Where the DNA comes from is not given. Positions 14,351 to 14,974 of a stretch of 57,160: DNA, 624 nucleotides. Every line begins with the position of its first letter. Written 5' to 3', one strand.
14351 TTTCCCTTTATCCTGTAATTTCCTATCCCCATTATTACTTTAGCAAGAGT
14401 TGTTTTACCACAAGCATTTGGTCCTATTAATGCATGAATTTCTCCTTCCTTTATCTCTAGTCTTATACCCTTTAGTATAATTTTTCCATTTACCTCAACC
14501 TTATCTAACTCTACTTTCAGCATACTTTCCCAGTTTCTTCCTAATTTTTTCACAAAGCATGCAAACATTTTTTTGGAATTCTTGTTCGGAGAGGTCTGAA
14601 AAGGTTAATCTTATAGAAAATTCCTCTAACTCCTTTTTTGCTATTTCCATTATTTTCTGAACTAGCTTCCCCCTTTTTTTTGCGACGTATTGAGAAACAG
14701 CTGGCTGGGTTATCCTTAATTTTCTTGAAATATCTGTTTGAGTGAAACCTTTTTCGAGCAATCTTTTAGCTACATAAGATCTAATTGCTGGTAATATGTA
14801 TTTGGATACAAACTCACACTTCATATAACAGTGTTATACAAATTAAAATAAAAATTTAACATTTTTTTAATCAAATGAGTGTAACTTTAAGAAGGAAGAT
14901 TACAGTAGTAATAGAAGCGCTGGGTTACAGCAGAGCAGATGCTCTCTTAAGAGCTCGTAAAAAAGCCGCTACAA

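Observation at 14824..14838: Recurrent palindrome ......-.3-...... at five sites; one abuts an HTH regulator gene heading the suf operon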

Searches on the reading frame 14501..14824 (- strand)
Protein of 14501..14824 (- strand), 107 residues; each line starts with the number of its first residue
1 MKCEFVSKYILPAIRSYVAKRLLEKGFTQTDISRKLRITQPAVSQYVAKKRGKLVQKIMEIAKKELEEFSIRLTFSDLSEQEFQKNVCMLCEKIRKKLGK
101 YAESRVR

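Call 8: search_protein_families(library=pfam, proteins=[window:14501-14824:-], max_evalue=0.01)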
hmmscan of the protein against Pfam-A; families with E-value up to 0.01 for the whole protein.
window:14501-14824:- (107 aa): 6 families
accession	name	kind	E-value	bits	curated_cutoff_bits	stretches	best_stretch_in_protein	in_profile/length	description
PF01381.28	HTH_3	-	4.7e-05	23.8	23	1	20-63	3-46/55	Helix-turn-helix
PF13744.12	HTH_37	-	0.0017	18.6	27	1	16-59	21-65/80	Helix-turn-helix domain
PF07506.17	RepB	-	0.0032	18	30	1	17-58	12-50/185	RepB plasmid partitioning protein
PF12802.13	MarR_2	-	0.004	17.7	27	0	26-49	19-43/61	MarR family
PF13384.12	HTH_23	-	0.0087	16.3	24.6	0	18-48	10-39/50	Homeodomain-like domain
PF01022.26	HTH_5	-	0.0092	16.3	22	0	28-46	17-35/47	Bacterial regulatory protein, arsR family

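Call 9: find_encoding_contigs(protein=window:14501-14824:-, flank=3000, max_places=6)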
Protein window:14501-14824:- (107 aa): 3 contigs read that carry it; 1 place shown.
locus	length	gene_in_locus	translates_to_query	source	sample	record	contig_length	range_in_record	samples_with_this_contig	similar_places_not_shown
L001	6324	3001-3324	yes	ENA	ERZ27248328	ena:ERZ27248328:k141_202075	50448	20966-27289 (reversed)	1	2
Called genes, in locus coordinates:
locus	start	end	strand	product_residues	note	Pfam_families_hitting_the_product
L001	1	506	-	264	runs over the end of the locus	PF09754:PAC2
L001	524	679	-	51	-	PF04135:Nop10p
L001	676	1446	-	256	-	PF00575:S1 (weak), PF07541:EIF_2_alpha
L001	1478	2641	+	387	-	PF02778:tRNA_int_endo_N (faint), PF01974:tRNA_int_endo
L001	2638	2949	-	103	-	-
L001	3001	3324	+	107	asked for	-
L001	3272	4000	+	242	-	PF00005:ABC_tran, PF13304:AAA_21 (faint), PF02463:SMC_N (weak)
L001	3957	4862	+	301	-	PF01458:SUFBD_core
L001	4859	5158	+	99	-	PF01883:FeS_assembly_P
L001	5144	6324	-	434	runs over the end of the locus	PF00152:tRNA-synt_2 (faint), PF01409:tRNA-synt_2d (faint), PF13393:tRNA-synt_His, PF00587:tRNA-synt_2b (weak), PF03129:HGTP_anticodon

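Call 11: find_homologous_proteins(query=window:14501-14824:-)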
Query window:14501-14824:- (107 aa): 4 proteins with E <= 0.001 among 23 candidates.
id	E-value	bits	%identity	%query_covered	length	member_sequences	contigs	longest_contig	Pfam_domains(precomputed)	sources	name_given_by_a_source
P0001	6.4e-60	217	100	100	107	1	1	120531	-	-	-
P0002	5.8e-9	54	43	87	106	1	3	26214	-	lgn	-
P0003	5.4e-6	45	35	88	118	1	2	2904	-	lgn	-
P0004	7.4e-6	44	51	46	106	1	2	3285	PF01381.29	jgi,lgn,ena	-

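Call 14: find_encoding_contigs(protein=P0002, flank=10000, max_places=4)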
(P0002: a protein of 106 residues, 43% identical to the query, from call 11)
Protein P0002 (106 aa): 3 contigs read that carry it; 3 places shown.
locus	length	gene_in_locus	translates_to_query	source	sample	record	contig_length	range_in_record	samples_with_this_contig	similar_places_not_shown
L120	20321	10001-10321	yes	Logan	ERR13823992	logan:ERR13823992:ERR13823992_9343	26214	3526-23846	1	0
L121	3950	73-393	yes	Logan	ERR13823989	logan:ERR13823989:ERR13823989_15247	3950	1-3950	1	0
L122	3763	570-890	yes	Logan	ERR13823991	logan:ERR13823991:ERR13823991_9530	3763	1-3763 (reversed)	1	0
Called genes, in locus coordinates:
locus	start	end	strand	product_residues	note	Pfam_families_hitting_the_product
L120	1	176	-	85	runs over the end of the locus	PF11746:DUF3303, PF08734:GYD (weak)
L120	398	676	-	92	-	-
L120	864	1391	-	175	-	PF10080:FtrD-like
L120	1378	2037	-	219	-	PF00005:ABC_tran, PF02463:SMC_N, PF13304:AAA_21 (faint)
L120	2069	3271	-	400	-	PF12704:MacB_PCD, PF02687:FtsX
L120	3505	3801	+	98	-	-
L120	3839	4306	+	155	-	PF01243:PNPOx_N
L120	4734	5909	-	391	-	PF00266:Aminotran_5, PF01212:Beta_elim_lyase, PF01041:DegT_DnrJ_EryC1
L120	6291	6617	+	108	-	-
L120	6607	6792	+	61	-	-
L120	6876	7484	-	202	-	PF07021:MetW, PF13489:Methyltransf_23, PF13847:Methyltransf_31, PF13649:Methyltransf_25, PF08241:Methyltransf_11, PF08242:Methyltransf_12 (faint)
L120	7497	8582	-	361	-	PF00561:Abhydrolase_1, PF12697:Abhydrolase_6 (weak)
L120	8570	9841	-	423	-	PF01053:Cys_Met_Meta_PP, PF01041:DegT_DnrJ_EryC1 (weak)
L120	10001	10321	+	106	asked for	-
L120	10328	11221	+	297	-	PF02445:NadA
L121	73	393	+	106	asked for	-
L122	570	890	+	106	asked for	-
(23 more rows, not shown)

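Call 15: find_encoding_contigs(protein=P0004, flank=5000, max_places=4)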
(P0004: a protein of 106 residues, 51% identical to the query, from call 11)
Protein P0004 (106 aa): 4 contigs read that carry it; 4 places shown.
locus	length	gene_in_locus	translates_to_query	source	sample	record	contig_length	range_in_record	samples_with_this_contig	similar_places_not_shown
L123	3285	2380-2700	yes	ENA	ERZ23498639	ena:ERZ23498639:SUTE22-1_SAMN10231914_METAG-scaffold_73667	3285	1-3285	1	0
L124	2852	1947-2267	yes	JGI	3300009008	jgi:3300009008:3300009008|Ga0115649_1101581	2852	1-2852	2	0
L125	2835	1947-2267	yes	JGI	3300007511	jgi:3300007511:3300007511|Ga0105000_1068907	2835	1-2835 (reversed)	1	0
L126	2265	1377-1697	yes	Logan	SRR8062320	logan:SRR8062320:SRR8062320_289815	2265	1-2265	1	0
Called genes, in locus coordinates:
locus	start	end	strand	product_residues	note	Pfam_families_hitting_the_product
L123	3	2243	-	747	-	?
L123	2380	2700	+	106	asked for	PF01381:HTH_3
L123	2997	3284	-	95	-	?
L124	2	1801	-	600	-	?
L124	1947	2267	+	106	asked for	PF01381:HTH_3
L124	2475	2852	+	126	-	?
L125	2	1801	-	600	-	?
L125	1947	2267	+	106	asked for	PF01381:HTH_3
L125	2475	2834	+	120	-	?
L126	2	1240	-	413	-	?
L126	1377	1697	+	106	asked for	PF01381:HTH_3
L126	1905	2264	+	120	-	?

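Call 16: find_encoding_contigs(protein=P0003, flank=5000, max_places=4)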
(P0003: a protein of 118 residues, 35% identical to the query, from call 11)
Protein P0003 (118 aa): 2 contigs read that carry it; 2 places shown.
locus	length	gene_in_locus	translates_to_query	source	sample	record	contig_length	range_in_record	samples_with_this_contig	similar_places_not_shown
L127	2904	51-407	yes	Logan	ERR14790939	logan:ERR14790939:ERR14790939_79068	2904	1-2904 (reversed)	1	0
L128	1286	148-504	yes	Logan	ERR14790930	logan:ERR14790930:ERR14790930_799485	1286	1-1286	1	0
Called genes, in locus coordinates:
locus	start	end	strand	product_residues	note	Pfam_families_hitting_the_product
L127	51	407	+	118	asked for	-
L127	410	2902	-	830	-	?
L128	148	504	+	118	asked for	-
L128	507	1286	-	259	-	?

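Call 21: search_protein_families(library=ncbifam, proteins=[window:14501-14824:-, P0002], max_evalue=0.01)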
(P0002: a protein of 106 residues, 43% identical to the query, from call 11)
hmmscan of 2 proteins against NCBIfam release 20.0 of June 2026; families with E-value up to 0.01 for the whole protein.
window:14501-14824:- (107 aa): 5 families
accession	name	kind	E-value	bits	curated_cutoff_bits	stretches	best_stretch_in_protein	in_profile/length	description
NF047948.1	male_kill_WMK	equivalog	0.00063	19.3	300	1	17-96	166-244/300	WO male-killing family protein Wmk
NF053881.1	TransRegDeoRBac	equivalog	0.0075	15.5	420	1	18-72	12-67/311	DNA-binding transcriptional repressor DeoR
TIGR02937.1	sigma70-ECF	superfamily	0.0077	15.9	42.9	0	24-57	131-164/165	sigma-70 family RNA polymerase sigma factor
NF052532.1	TransRegPagRBaca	equivalog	0.0088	16.1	170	0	25-57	40-72/99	transcriptional repressor PagR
TIGR03418.1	chol_sulf_TF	equivalog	0.0094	15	324.8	1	30-62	19-51/291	choline sulfate utilization transcriptional regulator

P0002 (106 aa): 0 families

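Call 30: find_homologous_proteins(query=A1, max_evalue=0.01)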
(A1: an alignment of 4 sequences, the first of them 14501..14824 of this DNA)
Query A1 (4 sequences) (107 aa, profile of the alignment): 306 proteins with E <= 0.01 among 738 candidates; the best 120 are listed.
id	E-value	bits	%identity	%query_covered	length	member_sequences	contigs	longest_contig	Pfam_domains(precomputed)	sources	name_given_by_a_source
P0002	1.1e-41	159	43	87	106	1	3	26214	-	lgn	-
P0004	1.8e-41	159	51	46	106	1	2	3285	PF01381.29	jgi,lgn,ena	-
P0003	5.7e-41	157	35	88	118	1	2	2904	-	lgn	-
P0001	1.6e-40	155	100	100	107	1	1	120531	-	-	-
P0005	2.8e-39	151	42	87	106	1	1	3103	PF01381.29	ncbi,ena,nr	ncbi:MAG: helix-turn-helix domain-containing protein [Euryarchaeota archaeon]|nr:helix-turn-helix do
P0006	2.9e-38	148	41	87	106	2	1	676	PF01381.29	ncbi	-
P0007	7.0e-38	147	42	87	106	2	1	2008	PF01381.29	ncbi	-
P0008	1.7e-37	146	43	87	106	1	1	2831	PF01381.29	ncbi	-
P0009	3.0e-37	145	43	87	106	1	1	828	PF01381.29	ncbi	-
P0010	3.1e-37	145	44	87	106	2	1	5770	PF01381.29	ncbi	ncbi:MAG: transcriptional regulator [Halobacteriota archaeon]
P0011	4.7e-37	144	38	87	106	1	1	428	PF01381.29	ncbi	-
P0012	8.9e-37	143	43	87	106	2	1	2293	-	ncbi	-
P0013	2.0e-36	142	48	68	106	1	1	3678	PF01381.29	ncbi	-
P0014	3.1e-36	142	47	46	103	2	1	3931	PF01381.29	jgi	-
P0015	1.3e-35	140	43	87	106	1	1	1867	PF01381.29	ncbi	-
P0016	4.9e-35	138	41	87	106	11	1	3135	PF01381.29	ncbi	-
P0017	4.9e-35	138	37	87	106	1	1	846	PF01381.29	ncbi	-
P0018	6.9e-35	137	41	87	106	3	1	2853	PF01381.29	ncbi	-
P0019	2.9e-34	135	38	87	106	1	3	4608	PF01381.29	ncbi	ncbi:MAG: transcriptional regulator [Halobacteriota archaeon]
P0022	2.2e-31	126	43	46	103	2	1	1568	PF01381.29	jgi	jgi:hypothetical protein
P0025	3.1e-30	122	53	46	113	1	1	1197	PF13744.13,PF01381.29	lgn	-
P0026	3.8e-30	122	57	50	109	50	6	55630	-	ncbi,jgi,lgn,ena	ncbi:MAG: transcriptional regulator [Halobacteriota archaeon]|jgi:predicted transcriptional regulato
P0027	5.2e-30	122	43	87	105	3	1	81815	-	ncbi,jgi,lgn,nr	ncbi:MAG TPA: transcriptional regulator [Candidatus Bathyarchaeia archaeon]|nr:transcriptional regul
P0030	3.5e-29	119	43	88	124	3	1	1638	PF01381.29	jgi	jgi:predicted transcriptional regulator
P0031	3.7e-29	119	49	46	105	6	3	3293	PF01381.29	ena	-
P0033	4.3e-29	119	47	46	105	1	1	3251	PF13412.13,PF01381.29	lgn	-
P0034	4.4e-29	119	35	87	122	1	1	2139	PF13744.13,PF09048.18,PF01381.29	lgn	-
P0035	7.6e-29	118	36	87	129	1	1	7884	PF13744.13,PF01381.29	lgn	-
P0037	1.5e-28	117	34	87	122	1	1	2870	PF13744.13,PF01381.29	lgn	-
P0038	2.7e-28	116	49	46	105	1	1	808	PF01381.29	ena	-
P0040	3.2e-28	116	36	88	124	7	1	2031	PF09048.18,PF01381.29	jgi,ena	-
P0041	3.9e-28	116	36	87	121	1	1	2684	PF13744.13,PF01381.29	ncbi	-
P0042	4.8e-28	115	36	88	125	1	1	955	PF09048.18,PF01381.29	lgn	-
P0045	8.5e-28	114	56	47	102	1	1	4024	PF01381.29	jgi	jgi:predicted transcriptional regulator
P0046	9.7e-28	114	36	92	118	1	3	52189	PF13744.13,PF01381.29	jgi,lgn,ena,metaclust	metaclust:\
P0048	1.3e-27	114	38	87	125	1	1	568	PF01381.29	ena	-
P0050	1.7e-27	114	34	87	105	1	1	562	PF01381.29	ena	-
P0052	2.1e-27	113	38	87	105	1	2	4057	PF01381.29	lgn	-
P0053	2.2e-27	113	37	87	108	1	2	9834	PF01381.29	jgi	jgi:predicted transcriptional regulator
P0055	3.8e-27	112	49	46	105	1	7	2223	PF01381.29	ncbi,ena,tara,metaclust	tara:strand:- start:875 stop:1192 length:318 start_codon:yes stop_codon:yes gene_type:complete|metac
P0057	5.0e-27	112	53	50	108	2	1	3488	PF01381.29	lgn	-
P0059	5.9e-27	112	37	87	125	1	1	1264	PF01381.29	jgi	jgi:predicted transcriptional regulator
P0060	6.1e-27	112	37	89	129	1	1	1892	PF09048.18,PF01381.29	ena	-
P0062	8.6e-27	111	33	87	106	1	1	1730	PF01381.29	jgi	jgi:uncharacterized protein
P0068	1.8e-26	110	39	87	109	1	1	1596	PF09048.18,PF01381.29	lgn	-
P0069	1.9e-26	110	34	87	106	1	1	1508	PF01381.29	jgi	jgi:hypothetical protein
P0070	2.2e-26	110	34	89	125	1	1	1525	PF09048.18,PF01381.29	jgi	-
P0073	3.1e-26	109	36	89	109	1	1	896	PF01381.29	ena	-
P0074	3.2e-26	109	34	87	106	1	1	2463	PF01381.29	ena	-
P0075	3.8e-26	109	35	87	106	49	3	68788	PF01381.29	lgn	-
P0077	5.0e-26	109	34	89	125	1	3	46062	PF09048.18,PF01381.29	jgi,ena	-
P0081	9.4e-26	108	33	97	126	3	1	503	PF09048.18,PF01381.29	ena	-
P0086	1.5e-25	107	39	88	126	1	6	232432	-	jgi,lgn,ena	-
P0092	2.6e-25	107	33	87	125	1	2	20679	PF09048.18,PF01381.29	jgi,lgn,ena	-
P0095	3.0e-25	106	34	88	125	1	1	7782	PF09048.18,PF01381.29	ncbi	-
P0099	7.2e-25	105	33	88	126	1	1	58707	PF01381.29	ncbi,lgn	-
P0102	8.2e-25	105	36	89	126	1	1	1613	PF01381.29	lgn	-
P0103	1.0e-24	105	56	47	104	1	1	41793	PF01381.29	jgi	jgi:predicted transcriptional regulator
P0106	1.6e-24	104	37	89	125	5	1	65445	PF01381.29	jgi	jgi:predicted transcriptional regulator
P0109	4.3e-24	103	36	98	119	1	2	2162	PF01381.29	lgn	-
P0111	1.1e-23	101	38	91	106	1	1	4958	PF01381.29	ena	-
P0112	2.2e-23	100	34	88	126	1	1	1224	PF01381.29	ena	-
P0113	2.7e-23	100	35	89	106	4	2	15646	PF13744.13,PF01381.29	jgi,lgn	jgi:predicted transcriptional regulator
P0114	9.2e-23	98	37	98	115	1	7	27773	PF01381.29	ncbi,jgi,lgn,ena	-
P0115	1.0e-22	98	34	88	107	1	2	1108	PF01381.29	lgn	-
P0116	1.8e-22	97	46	54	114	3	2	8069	PF01381.29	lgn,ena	-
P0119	2.6e-22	97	36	83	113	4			PF01381.29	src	-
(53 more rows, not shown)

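Call 32: find_related_loci(query=A2, collection=metagenome_contigs, flank=4000)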
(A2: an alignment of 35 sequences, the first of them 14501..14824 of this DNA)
Query A2 (107 aa) in metagenome_contigs; peptide patterns used: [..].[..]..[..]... (x = any residue, [..] = any of these).
489 stretches matched a pattern; 440 encode a relative of the query (tblastn E <= 1e-3); the best 80 are kept; 80 distinct loci.
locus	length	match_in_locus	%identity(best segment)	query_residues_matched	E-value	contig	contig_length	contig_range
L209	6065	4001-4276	46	3-95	1e-20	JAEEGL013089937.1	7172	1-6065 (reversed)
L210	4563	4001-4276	44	3-95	2e-19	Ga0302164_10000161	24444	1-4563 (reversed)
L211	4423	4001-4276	44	3-95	2e-19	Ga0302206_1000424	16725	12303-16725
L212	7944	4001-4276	44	3-95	3e-19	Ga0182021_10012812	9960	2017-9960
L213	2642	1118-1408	44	3-96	3e-19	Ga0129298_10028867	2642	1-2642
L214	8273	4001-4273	41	3-94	4e-19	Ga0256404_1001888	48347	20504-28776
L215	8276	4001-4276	41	3-95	5e-19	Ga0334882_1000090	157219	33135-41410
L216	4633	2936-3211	43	3-95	7e-19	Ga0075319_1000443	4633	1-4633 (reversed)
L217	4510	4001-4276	39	3-95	7e-19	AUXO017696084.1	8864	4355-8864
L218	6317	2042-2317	39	3-95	9e-19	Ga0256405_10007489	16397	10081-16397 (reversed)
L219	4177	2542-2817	38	3-95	1e-18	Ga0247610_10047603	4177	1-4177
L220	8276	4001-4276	38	3-95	1e-18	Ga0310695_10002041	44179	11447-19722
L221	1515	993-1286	43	3-97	2e-18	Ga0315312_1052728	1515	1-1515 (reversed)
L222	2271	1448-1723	42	3-95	2e-18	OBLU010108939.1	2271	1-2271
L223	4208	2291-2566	38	3-95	2e-18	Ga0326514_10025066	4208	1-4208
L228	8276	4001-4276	42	3-95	1e-18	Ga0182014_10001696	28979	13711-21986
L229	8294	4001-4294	41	3-97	2e-18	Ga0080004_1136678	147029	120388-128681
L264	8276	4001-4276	39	3-95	1e-17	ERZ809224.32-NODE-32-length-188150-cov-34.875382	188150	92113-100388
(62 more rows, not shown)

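Call 33: search_solved_structures(query=A2, max_evalue=0.01)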
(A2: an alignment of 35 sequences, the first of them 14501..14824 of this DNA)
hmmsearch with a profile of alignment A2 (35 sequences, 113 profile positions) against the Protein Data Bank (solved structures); distinct sequences matched with E-value up to 0.01: 6.
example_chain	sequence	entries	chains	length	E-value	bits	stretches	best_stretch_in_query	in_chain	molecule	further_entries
28tn_A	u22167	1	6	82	3.3e-05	27.1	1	26-63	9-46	lambda repressor-like protein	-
2a6c_A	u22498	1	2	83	0.00054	23.1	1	20-52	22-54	Helix-turn-helix motif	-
4pzj_A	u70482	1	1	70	0.0016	21.6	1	29-52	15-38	Transcriptional regulator, LysR family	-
2zkz_A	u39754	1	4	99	0.002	21.3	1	16-70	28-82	Transcriptional repressor pagR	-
7bhy_A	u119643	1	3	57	0.0054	19.9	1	21-60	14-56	Deoxyribonucleoside regulator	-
2pij_A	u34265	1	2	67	0.0087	19.2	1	26-65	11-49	Prophage Pfl 6 Cro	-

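Call 40: search_protein_families(library=pfam, proteins=[L264:2229-3176:+, L264:3260-3979:+, L264:4512-5879:+, L264:1448-2080:+, L228:1932-2930:+, L228:3040-3753:+, L228:4590-6155:+, L229:5264-6463:-, L229:4661-5170:-, L229:1723-2571:-], max_evalue=0.0001)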
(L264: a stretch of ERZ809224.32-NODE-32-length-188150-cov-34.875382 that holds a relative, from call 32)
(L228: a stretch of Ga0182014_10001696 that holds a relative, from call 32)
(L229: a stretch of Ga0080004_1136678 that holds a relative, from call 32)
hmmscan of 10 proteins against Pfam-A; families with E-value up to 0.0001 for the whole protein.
L264:2229-3176:+ (315 aa): 1 family
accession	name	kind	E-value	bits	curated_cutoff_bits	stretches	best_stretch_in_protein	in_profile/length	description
PF00291.31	PALP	-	2.2e-77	260.7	35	1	17-302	3-295/295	Pyridoxal-phosphate dependent enzyme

L264:3260-3979:+ (239 aa): 1 family
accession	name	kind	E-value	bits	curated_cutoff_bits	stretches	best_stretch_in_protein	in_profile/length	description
PF00132.30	Hexapep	-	2.3e-11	43.3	27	1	119-153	1-35/36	Bacterial transferase hexapeptide (six repeats)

L264:4512-5879:+ (455 aa): 4 families
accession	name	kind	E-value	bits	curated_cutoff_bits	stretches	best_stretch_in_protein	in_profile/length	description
PF01406.26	tRNA-synt_1e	-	1.5e-118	396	27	1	21-319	2-300/301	tRNA synthetases class I (C) catalytic domain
PF09334.17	tRNA-synt_1g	-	6.4e-17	61.8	20.1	2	246-316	302-372/391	tRNA synthetases class I (M)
PF00133.28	tRNA-synt_1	-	8.7e-11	41.6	22.7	1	205-310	310-413/414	tRNA synthetases class I (I, L, M and V)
PF09190.17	DALR_2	-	1.8e-09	38.4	22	1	354-408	2-56/57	DALR domain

L264:1448-2080:+ (210 aa): 2 families
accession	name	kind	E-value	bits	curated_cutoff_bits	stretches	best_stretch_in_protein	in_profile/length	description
PF00730.31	HhH-GPD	-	5.8e-27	94.6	26.2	1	38-172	1-107/108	HhH-GPD superfamily base excision DNA repair protein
PF00633.29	HHH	-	5.5e-10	39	24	1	104-132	2-30/30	Helix-hairpin-helix motif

L228:1932-2930:+ (332 aa): 1 family
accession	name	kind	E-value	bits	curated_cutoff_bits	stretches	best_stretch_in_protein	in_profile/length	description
PF00291.31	PALP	-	1.1e-74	251.9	35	1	18-305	1-295/295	Pyridoxal-phosphate dependent enzyme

L228:3040-3753:+ (237 aa): 1 family
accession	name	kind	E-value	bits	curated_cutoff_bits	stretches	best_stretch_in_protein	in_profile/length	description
PF00132.30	Hexapep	-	1.5e-15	56.5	27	1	117-151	1-35/36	Bacterial transferase hexapeptide (six repeats)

L228:4590-6155:+ (521 aa): 4 families
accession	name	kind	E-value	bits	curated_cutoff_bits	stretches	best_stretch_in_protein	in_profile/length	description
PF00733.27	Asn_synthase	-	1.1e-52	180.3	21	2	259-399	1-142/354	Asparagine synthase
PF13537.11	GATase_7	-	4.3e-23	82.1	25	1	71-181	11-121/123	Glutamine amidotransferase domain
PF13522.11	GATase_6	-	1.8e-17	64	27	1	54-177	8-130/130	Glutamine amidotransferase domain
PF24167.1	DUF7411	-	8.9e-06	25.8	28.7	1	278-346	3-70/194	Family of unknown function (DUF7411)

L229:5264-6463:- (399 aa): 0 families

L229:4661-5170:- (169 aa): 0 families

L229:1723-2571:- (282 aa): 2 families
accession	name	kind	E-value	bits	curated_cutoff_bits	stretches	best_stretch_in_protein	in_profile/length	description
PF00941.27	FAD_binding_5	-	1.8e-48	165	27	1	3-155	17-167/170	FAD binding domain in molybdopterin dehydrogenase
PF03450.22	CO_deh_flav_C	-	1.2e-23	83.7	25.5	1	165-268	2-102/102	CO dehydrogenase flavoprotein C-terminal domain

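Call 66: predict_structure(alignment_id=A3)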
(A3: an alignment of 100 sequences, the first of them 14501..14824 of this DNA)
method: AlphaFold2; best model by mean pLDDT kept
length: 107 residues; sequences in the alignment: 100
mean_pLDDT: 88.9   pTM: 0.82
mean pLDDT of the five models: 88.9, 88.7, 88.1, 86.2, 85.9
residues with pLDDT >= 90: 75; 70-90: 22; 50-70: 8; < 50: 2
segments of 3 or more residues with pLDDT < 50: none
pLDDT, mean of each block of 10 residues (from residue 1): 78 95 97 96 90 88 96 93 93 86 54
secondary structure, 60 per line:
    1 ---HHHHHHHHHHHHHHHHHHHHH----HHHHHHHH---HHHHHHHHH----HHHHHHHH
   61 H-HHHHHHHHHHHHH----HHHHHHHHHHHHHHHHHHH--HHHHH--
elements in order: H4-24 H29-36 H40-48 H53-61 H63-75 H80-98 H101-105

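Call 67: search_protein_representatives(alignment_id=A2)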
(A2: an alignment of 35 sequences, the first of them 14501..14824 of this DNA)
Query: 35 sequences, 113 profile positions. Proteins with E-value up to 0.001 (for the whole library): 2524; up to 1e-10: 1373; up to 1e-30: 17. The best 150 are listed.
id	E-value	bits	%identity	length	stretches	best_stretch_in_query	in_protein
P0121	2.3e-46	172.5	-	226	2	2-110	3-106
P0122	4.9e-42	158.6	-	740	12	23-76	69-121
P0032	2.1e-40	153.4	-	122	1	1-110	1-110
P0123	9.1e-39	148.1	-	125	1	1-109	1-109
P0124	7.3e-37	142.0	-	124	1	1-110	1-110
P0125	1.1e-36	141.3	-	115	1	1-112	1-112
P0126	1.3e-36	141.2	-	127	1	1-112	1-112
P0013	2.6e-36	140.2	-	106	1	1-108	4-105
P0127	3.4e-35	136.6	-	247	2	2-104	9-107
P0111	4.7e-32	126.5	-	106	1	3-103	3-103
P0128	5.9e-32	126.1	-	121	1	1-107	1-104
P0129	6.2e-32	126.1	-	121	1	1-107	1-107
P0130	7.0e-32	125.9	-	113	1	1-108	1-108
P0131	9.6e-32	125.5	-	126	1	1-106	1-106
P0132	1.0e-31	125.4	-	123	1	1-110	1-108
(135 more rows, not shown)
